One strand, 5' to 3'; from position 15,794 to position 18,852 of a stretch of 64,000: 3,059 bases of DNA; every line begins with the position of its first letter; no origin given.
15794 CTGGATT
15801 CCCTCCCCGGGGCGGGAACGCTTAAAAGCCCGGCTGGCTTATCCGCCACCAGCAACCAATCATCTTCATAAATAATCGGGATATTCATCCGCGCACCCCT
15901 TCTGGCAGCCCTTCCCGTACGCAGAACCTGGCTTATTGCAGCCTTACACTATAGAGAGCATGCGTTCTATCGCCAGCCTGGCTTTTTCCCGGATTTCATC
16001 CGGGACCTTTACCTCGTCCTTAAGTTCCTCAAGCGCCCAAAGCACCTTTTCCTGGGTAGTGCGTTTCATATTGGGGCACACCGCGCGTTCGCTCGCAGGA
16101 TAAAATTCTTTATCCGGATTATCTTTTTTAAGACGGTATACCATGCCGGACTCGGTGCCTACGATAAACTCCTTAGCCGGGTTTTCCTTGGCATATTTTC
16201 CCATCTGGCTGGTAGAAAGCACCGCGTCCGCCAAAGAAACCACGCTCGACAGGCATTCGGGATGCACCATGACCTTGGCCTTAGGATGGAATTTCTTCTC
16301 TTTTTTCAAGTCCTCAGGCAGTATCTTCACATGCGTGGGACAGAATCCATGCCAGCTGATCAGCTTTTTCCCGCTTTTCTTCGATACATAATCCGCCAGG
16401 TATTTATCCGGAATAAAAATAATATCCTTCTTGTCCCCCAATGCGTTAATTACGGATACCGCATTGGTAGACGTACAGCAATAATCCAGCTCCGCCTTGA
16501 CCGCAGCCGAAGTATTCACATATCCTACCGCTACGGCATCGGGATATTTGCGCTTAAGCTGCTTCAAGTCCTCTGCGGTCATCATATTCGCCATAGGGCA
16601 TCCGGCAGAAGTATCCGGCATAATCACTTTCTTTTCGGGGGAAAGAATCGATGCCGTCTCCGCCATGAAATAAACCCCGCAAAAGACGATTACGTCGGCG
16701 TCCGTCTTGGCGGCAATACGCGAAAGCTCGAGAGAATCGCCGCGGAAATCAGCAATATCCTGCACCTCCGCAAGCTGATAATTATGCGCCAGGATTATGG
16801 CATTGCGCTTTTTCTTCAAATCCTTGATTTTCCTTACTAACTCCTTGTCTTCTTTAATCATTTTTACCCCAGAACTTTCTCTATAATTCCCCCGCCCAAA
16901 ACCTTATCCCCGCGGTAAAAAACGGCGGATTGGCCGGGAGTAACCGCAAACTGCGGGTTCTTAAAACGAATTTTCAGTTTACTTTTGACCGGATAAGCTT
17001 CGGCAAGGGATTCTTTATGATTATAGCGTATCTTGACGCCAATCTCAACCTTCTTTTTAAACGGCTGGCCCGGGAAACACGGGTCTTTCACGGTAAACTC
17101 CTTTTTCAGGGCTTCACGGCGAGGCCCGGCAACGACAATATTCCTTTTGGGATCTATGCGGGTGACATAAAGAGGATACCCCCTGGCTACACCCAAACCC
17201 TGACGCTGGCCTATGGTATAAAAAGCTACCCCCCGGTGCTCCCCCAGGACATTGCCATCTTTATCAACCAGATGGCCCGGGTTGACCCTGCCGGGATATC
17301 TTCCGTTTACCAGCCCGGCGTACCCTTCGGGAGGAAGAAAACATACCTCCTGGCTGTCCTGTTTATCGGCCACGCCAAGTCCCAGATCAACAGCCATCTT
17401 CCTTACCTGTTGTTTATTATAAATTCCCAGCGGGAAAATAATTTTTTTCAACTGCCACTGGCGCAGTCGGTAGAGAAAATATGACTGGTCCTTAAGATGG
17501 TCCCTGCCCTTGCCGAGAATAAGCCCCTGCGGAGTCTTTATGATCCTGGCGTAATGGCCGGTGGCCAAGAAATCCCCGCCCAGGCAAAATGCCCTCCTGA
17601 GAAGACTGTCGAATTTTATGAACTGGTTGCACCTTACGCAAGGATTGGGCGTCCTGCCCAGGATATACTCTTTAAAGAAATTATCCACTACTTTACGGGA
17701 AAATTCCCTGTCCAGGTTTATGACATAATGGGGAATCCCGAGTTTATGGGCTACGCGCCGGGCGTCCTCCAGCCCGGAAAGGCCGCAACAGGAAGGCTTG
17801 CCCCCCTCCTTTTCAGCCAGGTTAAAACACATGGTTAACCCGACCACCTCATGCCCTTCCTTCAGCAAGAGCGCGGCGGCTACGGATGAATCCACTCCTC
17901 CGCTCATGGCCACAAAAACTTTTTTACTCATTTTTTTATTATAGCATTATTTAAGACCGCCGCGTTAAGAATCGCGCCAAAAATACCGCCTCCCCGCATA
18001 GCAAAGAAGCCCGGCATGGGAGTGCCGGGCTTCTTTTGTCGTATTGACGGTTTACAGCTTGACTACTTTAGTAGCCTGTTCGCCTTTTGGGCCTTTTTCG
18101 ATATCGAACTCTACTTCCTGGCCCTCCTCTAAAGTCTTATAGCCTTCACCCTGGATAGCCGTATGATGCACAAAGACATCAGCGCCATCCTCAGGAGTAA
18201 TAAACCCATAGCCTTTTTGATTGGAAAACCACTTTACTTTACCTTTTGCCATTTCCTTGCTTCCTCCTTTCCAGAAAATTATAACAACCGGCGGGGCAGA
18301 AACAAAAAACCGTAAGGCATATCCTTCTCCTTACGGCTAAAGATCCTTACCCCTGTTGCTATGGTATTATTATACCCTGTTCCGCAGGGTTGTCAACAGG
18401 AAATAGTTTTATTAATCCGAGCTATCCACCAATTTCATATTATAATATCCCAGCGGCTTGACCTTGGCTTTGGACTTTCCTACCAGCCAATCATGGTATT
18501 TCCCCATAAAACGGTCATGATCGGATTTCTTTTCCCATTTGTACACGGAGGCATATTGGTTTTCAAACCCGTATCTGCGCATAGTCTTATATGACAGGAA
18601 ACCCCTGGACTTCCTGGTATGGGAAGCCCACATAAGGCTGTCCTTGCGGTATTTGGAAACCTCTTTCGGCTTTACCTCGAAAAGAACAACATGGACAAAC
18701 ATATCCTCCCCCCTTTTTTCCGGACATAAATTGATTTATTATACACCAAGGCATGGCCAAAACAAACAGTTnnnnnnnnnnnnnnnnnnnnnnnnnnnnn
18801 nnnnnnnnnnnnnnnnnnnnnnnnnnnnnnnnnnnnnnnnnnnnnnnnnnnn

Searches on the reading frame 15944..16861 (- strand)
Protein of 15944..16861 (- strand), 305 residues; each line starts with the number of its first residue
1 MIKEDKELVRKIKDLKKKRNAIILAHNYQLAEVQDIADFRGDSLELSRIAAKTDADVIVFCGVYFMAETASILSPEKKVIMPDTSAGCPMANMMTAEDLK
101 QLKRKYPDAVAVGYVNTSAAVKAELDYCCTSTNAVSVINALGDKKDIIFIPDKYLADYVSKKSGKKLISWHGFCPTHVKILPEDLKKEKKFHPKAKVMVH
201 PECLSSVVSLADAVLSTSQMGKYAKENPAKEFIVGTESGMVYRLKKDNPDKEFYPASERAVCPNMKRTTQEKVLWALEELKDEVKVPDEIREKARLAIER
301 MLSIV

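Call 3: search_protein_families(library=ncbifam, proteins=[window:15944-16861:-])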
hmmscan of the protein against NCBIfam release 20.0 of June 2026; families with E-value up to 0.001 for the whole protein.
window:15944-16861:- (305 aa): 4 families
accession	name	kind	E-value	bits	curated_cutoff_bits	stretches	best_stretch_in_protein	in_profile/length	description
NF006878.0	PRK09375.1-2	equivalog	7.6e-131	435.7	294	1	5-304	3-304/306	quinolinate synthase NadA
TIGR00550.1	nadA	equivalog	8.4e-112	373.3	262.9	1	6-304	4-308/309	quinolinate synthase NadA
NF006884.0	PRK09375.2-5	equivalog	4e-55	187.2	691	2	4-164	68-250/426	quinolinate synthase NadA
NF006882.0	PRK09375.2-3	equivalog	1.5e-18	66.6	561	1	20-197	73-268/447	quinolinate synthase NadA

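Call 4: search_protein_families(library=pfam, proteins=[window:15944-16861:-])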
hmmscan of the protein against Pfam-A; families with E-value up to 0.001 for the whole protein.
window:15944-16861:- (305 aa): 1 family
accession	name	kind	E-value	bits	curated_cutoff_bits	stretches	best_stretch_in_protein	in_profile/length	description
PF02445.21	NadA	-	9.8e-126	419.3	27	1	11-302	2-294/295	Quinolinate synthetase A protein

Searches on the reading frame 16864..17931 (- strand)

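Call 3: search_protein_families(library=ncbifam, proteins=[window:16864-17931:-])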
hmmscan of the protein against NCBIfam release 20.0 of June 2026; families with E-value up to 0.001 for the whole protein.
window:16864-17931:- (355 aa): 10 families
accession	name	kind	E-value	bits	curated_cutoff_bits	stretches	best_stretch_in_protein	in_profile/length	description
NF001138.1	PRK00143.1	equivalog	2e-123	411.7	284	1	4-350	1-345/345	tRNA 2-thiouridine(34) synthase MnmA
TIGR00420.1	trmU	equivalog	5.2e-98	328.1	236.95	1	3-350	1-351/351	tRNA 2-thiouridine(34) synthase MnmA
NF011258.0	PRK14664.1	equivalog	2.6e-76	257.1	680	1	2-351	5-346/362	tRNA 2-thiouridine(34) synthase MnmA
NF011259.0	PRK14665.1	equivalog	2.4e-67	227.4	364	1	2-350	5-358/360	tRNA 2-thiouridine(34) synthase MnmA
NF010587.0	PRK13980.1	equivalog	7.3e-07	28.6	255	1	3-76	32-97/267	NAD+ synthase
TIGR00364.1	TIGR00364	equivalog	2.2e-06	27.4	150.3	1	7-74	3-60/201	7-cyano-7-deazaguanine synthase QueC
TIGR00268.2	TIGR00268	equivalog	9.6e-06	25.1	150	1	3-84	14-87/259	ATP-dependent sacrificial sulfur transferase LarE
NF011155.0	PRK14561.1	equivalog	1.3e-05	25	207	1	4-88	2-73/195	hypothetical protein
TIGR00342.1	TIGR00342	equivalog_domain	0.00016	20.9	264.5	1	2-42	172-212/373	tRNA uracil 4-sulfurtransferase ThiI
NF002048.0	PRK00876.1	subfamily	0.00033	19.6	313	1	4-45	39-78/330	NAD(+) synthase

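Call 4: search_protein_families(library=pfam, proteins=[window:16864-17931:-])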
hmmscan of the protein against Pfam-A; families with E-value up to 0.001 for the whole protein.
window:16864-17931:- (355 aa): 6 families
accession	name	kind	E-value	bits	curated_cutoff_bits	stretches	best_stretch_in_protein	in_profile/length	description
PF03054.22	tRNA_Me_trans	-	1e-71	241.2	20.6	1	3-200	1-201/202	tRNA methyl transferase HUP domain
PF20258.4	tRNA_Me_trans_C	-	1.3e-17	64.3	20.6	1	277-350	2-77/77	Aminomethyltransferase beta-barrel domain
PF20259.3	tRNA_Me_trans_M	-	1.8e-17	63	27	1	216-269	10-65/66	tRNA methyl transferase PRC-barrel domain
PF24167.1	DUF7411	-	4.7e-05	23.5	28.7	1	4-86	2-71/194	Family of unknown function (DUF7411)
PF06508.19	QueC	-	0.0001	22.4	22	0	5-74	2-61/210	Queuosine biosynthesis protein QueC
PF02568.20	ThiI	-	0.00032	20.8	20.5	1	2-37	3-38/197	Thiamine biosynthesis protein (ThiI)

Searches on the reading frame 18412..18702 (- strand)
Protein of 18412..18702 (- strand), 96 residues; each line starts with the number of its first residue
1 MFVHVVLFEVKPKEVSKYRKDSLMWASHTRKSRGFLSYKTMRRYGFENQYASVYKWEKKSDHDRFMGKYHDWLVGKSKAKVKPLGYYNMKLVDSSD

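Call 3: search_protein_families(library=ncbifam, proteins=[window:18412-18702:-])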
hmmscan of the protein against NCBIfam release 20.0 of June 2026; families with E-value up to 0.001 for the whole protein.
window:18412-18702:- (96 aa): 0 families

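Call 4: search_protein_families(library=pfam, proteins=[window:18412-18702:-])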
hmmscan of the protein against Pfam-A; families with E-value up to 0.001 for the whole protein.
window:18412-18702:- (96 aa): 1 family
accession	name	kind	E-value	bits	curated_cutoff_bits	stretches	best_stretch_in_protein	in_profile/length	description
PF03992.22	ABM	-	0.00032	21.3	23.1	1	1-67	1-68/78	Antibiotic biosynthesis monooxygenase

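Call 36: search_solved_structures(query=window:18412-18702:-, max_evalue=1)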
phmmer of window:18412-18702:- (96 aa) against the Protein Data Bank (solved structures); distinct sequences matched with E-value up to 1: 4.
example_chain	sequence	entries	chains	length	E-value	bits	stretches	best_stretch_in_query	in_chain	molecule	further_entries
9qf4_Bk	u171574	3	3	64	0.37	14.6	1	56-85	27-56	C2H2-type domain-containing protein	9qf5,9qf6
9sra_Bk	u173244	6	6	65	0.48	14.2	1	56-91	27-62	C2H2-type domain-containing protein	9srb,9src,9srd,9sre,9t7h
2es0_A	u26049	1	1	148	0.63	13.9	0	38-80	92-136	regulator of G-protein signalling 6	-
4ew4_A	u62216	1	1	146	0.83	13.5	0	36-74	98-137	Methyl-CpG-binding domain protein 4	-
